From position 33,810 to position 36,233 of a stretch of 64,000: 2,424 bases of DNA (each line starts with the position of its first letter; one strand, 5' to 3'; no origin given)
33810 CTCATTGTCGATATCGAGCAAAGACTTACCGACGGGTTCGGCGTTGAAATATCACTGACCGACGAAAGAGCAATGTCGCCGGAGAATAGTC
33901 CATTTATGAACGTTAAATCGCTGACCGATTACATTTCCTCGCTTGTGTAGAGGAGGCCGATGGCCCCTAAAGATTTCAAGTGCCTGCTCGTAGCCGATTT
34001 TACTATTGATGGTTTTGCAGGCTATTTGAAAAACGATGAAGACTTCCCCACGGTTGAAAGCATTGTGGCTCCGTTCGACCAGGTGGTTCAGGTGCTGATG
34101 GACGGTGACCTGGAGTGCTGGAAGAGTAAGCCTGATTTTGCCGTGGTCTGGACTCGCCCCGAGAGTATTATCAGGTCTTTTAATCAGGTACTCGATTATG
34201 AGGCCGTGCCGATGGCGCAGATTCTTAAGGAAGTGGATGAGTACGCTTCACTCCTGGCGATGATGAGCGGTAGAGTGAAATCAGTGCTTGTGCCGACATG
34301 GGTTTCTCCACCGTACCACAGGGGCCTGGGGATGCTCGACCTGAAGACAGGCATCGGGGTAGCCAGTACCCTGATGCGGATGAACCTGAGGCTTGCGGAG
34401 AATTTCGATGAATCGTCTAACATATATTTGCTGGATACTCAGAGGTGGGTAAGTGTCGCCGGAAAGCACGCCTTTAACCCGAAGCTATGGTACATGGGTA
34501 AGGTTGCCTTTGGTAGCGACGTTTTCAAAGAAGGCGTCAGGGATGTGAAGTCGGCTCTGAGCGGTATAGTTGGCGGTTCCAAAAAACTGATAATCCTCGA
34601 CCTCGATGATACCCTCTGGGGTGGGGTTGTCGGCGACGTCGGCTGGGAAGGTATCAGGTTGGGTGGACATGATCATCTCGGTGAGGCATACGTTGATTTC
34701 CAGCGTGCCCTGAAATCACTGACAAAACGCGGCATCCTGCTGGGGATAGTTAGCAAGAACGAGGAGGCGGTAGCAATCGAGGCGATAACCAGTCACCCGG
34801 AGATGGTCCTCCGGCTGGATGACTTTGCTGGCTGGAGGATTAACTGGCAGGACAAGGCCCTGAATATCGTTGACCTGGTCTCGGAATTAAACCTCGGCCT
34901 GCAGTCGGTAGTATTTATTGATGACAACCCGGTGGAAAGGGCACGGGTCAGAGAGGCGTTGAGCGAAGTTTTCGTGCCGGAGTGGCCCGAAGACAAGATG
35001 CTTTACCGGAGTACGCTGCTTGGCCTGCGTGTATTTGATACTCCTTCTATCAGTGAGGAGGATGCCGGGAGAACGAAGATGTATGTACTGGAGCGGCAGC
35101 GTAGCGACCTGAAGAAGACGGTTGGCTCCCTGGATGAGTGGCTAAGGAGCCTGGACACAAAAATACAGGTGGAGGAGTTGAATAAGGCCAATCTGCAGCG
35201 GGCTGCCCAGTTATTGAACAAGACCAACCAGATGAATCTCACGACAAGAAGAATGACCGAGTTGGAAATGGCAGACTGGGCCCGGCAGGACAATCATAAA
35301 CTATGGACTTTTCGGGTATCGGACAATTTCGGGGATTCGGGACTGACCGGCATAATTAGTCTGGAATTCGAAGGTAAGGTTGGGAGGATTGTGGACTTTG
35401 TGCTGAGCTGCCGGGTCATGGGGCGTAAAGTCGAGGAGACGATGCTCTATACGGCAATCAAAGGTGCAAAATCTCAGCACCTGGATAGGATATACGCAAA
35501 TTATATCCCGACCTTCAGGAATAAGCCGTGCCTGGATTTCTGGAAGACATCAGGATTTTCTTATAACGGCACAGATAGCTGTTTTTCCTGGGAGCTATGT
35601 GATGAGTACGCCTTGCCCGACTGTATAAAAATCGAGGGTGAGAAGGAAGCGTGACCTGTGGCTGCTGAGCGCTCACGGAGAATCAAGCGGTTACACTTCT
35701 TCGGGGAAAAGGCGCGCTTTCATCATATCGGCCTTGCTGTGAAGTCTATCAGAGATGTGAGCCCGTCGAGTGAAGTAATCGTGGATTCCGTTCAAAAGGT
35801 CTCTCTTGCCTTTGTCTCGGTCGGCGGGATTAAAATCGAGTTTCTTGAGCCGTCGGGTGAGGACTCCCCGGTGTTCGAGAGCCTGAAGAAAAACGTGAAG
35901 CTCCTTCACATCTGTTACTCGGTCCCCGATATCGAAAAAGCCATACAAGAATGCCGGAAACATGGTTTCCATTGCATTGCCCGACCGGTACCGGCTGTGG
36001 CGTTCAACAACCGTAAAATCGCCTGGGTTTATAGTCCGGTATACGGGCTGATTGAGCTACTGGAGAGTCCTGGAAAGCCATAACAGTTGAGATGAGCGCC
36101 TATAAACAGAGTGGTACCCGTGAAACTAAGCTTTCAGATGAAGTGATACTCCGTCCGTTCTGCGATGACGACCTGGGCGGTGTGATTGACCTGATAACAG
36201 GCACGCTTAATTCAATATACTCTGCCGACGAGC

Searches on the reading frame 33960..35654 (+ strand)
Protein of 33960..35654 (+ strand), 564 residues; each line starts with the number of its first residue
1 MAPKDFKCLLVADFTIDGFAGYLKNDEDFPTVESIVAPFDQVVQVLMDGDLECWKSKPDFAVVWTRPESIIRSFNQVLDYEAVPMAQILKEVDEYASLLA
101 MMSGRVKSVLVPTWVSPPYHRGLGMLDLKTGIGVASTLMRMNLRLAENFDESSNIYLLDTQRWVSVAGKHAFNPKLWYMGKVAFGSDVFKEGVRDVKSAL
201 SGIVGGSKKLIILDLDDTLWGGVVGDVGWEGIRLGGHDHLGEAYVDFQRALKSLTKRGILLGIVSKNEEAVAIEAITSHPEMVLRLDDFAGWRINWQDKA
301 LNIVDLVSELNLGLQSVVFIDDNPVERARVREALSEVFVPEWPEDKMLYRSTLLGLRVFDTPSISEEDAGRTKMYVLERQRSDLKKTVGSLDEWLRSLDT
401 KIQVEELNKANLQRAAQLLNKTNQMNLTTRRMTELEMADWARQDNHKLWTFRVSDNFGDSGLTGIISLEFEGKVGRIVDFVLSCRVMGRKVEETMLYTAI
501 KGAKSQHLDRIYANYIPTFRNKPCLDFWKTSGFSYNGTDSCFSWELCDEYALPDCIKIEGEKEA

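Call 38: search_protein_families(library=pfam, proteins=[window:33960-35654:+], max_evalue=0.0001)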
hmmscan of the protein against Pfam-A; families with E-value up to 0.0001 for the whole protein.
window:33960-35654:+ (564 aa): 1 family
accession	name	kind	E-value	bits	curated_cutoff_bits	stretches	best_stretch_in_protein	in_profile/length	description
PF21211.3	FkbH_N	-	3.1e-08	34.2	27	1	37-188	33-179/192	FkbH, N-terminal domain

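Call 80: search_protein_families(library=ncbifam, proteins=[window:33960-35654:+], max_evalue=0.001)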
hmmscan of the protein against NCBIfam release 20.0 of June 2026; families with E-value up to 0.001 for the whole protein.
window:33960-35654:+ (564 aa): 2 families
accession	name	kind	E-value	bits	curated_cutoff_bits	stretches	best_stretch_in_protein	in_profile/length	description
TIGR01686.1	FkbH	subfamily_domain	8.3e-82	274.9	146.65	1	208-535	3-321/323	FkbH domain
TIGR01681.1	HAD-SF-IIIC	subfamily_domain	3.9e-15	56.9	35.75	1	209-332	1-130/132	HAD-IIIC family phosphatase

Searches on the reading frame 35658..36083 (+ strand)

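Call 73: search_protein_families(library=pfam, proteins=[window:35658-36083:+], max_evalue=0.00001)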
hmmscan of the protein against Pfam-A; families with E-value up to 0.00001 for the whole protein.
window:35658-36083:+ (141 aa): 1 family
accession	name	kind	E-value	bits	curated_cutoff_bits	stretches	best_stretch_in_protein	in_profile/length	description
PF13669.12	Glyoxalase_4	-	4.2e-15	56.4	27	1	35-122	24-108/109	Glyoxalase/Bleomycin resistance protein/Dioxygenase superfamily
